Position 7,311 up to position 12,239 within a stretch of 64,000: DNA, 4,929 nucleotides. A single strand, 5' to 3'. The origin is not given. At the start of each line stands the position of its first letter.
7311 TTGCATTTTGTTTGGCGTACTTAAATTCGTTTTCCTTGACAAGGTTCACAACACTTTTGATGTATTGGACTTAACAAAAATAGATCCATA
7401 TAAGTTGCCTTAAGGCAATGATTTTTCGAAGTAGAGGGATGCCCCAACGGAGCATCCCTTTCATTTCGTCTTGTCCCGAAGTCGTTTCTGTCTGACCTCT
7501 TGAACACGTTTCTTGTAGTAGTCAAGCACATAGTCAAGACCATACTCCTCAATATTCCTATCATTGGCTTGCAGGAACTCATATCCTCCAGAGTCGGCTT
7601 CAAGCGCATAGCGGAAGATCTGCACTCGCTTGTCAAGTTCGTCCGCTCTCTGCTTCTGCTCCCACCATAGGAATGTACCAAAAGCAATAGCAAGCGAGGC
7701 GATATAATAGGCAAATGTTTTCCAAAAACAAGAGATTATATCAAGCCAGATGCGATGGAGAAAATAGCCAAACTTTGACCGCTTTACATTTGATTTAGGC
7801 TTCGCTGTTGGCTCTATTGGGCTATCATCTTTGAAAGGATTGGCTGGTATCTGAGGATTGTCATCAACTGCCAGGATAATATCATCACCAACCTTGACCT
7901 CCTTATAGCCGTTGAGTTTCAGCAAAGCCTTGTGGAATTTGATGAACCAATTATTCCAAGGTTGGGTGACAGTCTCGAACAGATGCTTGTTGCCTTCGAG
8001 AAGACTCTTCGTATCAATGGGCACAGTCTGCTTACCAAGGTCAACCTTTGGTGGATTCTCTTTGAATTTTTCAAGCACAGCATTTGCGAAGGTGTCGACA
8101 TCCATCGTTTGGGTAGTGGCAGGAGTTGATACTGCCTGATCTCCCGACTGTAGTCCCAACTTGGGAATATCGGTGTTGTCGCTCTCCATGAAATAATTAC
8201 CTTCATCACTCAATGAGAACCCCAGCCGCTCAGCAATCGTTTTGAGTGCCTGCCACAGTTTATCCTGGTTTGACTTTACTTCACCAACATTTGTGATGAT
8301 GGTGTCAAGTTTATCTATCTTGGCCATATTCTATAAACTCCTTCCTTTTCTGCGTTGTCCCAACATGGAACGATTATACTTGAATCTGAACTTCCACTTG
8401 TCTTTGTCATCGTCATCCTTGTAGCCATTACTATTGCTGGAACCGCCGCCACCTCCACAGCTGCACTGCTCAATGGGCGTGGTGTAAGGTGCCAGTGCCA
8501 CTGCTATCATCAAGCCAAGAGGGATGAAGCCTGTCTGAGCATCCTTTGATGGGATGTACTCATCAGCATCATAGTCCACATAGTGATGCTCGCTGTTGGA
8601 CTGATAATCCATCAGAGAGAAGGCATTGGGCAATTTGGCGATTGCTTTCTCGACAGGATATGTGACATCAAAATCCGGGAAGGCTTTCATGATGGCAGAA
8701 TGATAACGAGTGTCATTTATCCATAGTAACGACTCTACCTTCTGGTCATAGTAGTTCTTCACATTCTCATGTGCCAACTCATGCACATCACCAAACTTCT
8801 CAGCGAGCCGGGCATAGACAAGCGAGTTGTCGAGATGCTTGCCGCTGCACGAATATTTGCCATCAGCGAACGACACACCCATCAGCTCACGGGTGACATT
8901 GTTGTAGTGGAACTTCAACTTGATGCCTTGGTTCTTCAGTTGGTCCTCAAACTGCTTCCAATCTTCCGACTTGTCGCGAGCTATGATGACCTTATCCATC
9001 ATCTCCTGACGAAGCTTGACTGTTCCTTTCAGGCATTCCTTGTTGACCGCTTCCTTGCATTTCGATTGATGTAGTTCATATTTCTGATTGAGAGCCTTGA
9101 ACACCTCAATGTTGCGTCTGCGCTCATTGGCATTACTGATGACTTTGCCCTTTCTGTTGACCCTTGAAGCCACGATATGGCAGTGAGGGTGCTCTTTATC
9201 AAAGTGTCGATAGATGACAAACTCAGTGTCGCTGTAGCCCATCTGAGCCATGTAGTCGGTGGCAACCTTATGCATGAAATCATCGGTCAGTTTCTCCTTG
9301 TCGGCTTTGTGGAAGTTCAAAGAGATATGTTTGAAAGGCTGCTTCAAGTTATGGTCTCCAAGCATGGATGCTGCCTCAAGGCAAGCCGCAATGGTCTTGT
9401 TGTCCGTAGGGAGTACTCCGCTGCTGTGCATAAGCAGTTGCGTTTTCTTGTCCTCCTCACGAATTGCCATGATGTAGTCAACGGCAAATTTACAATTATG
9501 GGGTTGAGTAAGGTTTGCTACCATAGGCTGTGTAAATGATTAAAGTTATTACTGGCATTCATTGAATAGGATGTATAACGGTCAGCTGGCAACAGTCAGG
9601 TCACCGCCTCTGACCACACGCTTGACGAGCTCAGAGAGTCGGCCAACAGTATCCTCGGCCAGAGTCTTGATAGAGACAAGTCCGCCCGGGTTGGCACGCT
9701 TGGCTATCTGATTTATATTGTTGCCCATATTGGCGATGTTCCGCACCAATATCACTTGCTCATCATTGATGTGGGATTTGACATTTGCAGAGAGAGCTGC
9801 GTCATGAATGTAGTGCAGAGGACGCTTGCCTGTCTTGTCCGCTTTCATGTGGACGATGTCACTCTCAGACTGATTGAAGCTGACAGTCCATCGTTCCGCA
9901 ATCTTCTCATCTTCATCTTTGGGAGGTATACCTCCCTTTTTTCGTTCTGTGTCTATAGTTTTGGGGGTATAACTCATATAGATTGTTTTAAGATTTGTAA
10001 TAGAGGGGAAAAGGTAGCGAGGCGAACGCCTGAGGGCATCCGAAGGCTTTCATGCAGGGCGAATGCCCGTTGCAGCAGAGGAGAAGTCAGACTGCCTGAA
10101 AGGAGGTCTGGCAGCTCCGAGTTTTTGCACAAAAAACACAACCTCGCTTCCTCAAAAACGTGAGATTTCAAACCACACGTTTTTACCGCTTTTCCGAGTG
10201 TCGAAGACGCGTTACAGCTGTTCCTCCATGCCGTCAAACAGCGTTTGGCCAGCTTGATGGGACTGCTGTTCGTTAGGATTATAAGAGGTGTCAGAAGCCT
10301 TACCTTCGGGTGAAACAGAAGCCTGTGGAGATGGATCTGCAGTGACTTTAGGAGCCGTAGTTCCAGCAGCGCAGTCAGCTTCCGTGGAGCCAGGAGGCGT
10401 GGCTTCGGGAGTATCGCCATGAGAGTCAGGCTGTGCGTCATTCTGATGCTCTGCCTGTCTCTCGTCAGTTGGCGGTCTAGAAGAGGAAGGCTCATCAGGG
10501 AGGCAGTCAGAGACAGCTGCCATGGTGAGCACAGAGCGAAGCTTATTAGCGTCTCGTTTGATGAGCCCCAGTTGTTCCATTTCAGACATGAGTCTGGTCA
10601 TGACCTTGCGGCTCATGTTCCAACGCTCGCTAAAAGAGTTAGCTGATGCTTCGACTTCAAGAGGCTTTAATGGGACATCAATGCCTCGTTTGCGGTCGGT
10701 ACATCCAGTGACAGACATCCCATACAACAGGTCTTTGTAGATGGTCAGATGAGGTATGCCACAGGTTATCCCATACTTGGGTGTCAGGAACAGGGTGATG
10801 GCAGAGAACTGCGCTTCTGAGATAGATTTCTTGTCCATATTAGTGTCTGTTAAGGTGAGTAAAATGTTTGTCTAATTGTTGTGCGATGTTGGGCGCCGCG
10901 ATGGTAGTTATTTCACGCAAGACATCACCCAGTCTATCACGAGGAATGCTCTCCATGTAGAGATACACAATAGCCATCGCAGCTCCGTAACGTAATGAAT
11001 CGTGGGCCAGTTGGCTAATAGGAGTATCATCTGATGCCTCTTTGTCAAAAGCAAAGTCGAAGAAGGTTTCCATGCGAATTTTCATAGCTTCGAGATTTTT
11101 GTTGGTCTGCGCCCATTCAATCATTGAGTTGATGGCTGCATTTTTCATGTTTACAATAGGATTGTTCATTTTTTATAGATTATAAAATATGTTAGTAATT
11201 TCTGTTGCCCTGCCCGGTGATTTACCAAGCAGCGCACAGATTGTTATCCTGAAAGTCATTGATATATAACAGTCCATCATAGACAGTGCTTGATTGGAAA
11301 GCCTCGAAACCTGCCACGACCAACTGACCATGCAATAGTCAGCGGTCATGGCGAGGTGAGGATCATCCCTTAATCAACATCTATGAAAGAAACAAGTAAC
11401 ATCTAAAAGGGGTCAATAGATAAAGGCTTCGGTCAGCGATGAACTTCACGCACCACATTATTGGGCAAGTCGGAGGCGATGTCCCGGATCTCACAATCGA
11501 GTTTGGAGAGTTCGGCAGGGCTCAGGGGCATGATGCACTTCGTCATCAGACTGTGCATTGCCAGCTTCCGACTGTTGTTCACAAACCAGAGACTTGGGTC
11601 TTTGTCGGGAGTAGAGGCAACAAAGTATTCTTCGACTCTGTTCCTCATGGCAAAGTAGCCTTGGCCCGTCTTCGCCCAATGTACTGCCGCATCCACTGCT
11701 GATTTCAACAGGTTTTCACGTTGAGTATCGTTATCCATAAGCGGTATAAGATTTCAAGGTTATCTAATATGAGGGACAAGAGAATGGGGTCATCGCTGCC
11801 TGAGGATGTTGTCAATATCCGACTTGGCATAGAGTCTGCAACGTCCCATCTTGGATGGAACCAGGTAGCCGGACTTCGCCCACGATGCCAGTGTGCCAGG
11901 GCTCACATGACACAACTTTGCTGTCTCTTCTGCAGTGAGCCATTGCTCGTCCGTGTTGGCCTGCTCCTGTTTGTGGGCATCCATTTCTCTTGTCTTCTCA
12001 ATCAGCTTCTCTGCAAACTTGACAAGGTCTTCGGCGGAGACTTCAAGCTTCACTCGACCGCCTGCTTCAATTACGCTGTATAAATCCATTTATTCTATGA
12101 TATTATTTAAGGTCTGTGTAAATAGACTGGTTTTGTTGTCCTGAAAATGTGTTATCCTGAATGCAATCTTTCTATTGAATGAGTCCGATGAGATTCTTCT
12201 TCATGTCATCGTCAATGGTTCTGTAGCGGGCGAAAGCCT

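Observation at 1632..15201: traE of the conjugative transposon is split by a 13.2-kb element: a nested mobile element with base-pair-resolved junctions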

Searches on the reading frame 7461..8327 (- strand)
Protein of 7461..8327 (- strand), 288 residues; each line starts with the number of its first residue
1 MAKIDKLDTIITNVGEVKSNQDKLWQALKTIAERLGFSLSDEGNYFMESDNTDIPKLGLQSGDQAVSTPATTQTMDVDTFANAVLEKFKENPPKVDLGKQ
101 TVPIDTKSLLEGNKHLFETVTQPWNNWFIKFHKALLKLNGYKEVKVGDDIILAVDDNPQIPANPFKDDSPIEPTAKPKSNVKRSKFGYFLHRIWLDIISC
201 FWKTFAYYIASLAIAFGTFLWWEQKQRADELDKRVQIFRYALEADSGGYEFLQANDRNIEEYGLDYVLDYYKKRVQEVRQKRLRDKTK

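Call 8: search_protein_families(library=pfam, proteins=[window:7461-8327:-], max_evalue=0.01)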
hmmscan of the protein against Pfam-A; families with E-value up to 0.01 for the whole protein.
window:7461-8327:- (288 aa): 1 family
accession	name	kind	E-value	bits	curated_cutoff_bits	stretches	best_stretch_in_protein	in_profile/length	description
PF13446.11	RPT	-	0.0097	16.1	28.2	0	16-33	30-47/59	A repeated domain in UCH-protein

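Call 32: search_protein_families(library=padloc, proteins=[window:7461-8327:-], max_evalue=0.01)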
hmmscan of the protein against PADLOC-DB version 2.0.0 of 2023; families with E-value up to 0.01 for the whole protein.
window:7461-8327:- (288 aa): 0 families

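Call 71: search_protein_families(library=ncbifam, proteins=[window:7461-8327:-], max_evalue=0.001)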
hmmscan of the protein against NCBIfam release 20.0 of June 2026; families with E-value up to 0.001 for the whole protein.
window:7461-8327:- (288 aa): 0 families

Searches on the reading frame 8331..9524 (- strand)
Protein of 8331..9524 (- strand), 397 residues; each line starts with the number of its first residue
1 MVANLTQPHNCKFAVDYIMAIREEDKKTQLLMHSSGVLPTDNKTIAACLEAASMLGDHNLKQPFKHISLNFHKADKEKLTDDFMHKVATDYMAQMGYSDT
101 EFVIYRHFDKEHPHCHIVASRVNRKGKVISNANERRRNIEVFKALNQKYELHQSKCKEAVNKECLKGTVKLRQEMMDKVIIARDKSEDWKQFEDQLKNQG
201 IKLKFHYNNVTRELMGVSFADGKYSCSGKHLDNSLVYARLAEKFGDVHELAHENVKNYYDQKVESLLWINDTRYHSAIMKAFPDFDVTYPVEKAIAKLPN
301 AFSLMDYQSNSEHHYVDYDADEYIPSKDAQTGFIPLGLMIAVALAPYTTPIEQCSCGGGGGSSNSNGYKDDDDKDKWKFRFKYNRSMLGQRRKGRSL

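Call 8: search_protein_families(library=pfam, proteins=[window:8331-9524:-], max_evalue=0.01)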
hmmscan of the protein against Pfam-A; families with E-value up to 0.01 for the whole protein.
window:8331-9524:- (397 aa): 1 family
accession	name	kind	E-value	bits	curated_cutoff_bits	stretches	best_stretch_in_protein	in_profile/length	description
PF03432.20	Relaxase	-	2.4e-27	96.2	24.6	1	25-151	6-132/132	MobA/VirD2-like, nuclease domain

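Call 71: search_protein_families(library=ncbifam, proteins=[window:8331-9524:-], max_evalue=0.001)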
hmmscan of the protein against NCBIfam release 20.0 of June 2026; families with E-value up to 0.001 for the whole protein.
window:8331-9524:- (397 aa): 4 families
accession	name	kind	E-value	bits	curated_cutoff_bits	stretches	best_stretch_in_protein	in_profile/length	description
NF041325.1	Bacteroid_MobB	subfamily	5.5e-32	111.3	400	1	1-165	1-166/420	conjugal transfer protein MobB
NF041893.1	TraI_MobP_relax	equivalog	3.3e-11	42.8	250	1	13-246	18-265/502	TraI/MobA(P) family conjugative relaxase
NF041420.1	MbpB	equivalog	1.9e-08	34.2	400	1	77-204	76-199/260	mobilization protein MbpB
NF041450.1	MobP1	subfamily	0.00042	19.8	200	1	59-134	111-185/321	MobP1 family relaxase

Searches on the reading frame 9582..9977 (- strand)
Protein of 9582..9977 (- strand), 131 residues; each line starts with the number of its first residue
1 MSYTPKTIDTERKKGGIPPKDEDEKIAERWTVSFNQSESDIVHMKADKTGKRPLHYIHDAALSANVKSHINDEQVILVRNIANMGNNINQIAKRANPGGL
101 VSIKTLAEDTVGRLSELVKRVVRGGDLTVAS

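Call 8: search_protein_families(library=pfam, proteins=[window:9582-9977:-], max_evalue=0.01)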
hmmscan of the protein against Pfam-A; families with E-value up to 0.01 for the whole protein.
window:9582-9977:- (131 aa): 2 families
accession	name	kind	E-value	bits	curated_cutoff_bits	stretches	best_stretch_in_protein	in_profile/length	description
PF21983.2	NikA-like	-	1.5e-08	35.1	27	1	28-94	5-71/72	Mobilization protein NikA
PF05713.17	MobC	-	6.3e-08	33.4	23.2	1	79-108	2-30/45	Bacterial mobilisation protein (MobC)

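Call 71: search_protein_families(library=ncbifam, proteins=[window:9582-9977:-], max_evalue=0.001)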
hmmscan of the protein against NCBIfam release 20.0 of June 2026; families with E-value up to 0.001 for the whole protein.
window:9582-9977:- (131 aa): 1 family
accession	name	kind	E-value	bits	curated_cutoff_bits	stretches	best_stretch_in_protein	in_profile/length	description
NF041418.1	MbpA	equivalog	9.6e-06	25.4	90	1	34-92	9-67/93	mobilization protein MbpA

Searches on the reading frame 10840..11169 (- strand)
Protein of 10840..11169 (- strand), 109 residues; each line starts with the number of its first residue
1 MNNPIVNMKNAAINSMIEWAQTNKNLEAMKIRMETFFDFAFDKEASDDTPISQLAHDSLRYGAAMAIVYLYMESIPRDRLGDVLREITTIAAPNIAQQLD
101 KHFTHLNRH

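Call 8: search_protein_families(library=pfam, proteins=[window:10840-11169:-], max_evalue=0.01)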
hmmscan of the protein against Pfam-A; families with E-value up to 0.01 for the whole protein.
window:10840-11169:- (109 aa): 1 family
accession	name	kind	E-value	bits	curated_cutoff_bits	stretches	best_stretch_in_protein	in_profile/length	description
PF14533.12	USP7_C2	-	0.0063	16.7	29.4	1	9-82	41-107/204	Ubiquitin-specific protease C-terminal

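Call 32: search_protein_families(library=padloc, proteins=[window:10840-11169:-], max_evalue=0.01)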
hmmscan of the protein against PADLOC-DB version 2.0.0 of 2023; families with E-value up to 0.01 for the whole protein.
window:10840-11169:- (109 aa): 0 families

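Call 71: search_protein_families(library=ncbifam, proteins=[window:10840-11169:-], max_evalue=0.001)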
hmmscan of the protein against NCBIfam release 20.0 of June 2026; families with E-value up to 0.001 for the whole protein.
window:10840-11169:- (109 aa): 0 families

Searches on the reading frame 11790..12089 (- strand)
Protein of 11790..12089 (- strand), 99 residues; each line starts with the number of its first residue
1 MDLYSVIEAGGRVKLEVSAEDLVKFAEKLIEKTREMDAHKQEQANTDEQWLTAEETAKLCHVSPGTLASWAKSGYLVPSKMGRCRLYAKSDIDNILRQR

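Call 8: search_protein_families(library=pfam, proteins=[window:11790-12089:-], max_evalue=0.01)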
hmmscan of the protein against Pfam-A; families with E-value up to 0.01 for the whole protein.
window:11790-12089:- (99 aa): 2 families
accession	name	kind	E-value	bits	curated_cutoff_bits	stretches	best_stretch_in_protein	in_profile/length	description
PF12728.13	HTH_17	-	4.6e-11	43.2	27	1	50-99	1-50/51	Helix-turn-helix domain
PF13411.12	MerR_1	-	1.3e-05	25.6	21.6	1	52-96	2-47/69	MerR HTH family regulatory protein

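Call 71: search_protein_families(library=ncbifam, proteins=[window:11790-12089:-], max_evalue=0.001)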
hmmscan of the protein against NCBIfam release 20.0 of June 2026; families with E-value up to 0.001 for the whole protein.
window:11790-12089:- (99 aa): 1 family
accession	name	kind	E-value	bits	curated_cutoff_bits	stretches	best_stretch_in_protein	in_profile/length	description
NF033787.1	HTH_BldC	subfamily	1.2e-05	25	77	1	50-95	2-48/49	BldC family transcriptional regulator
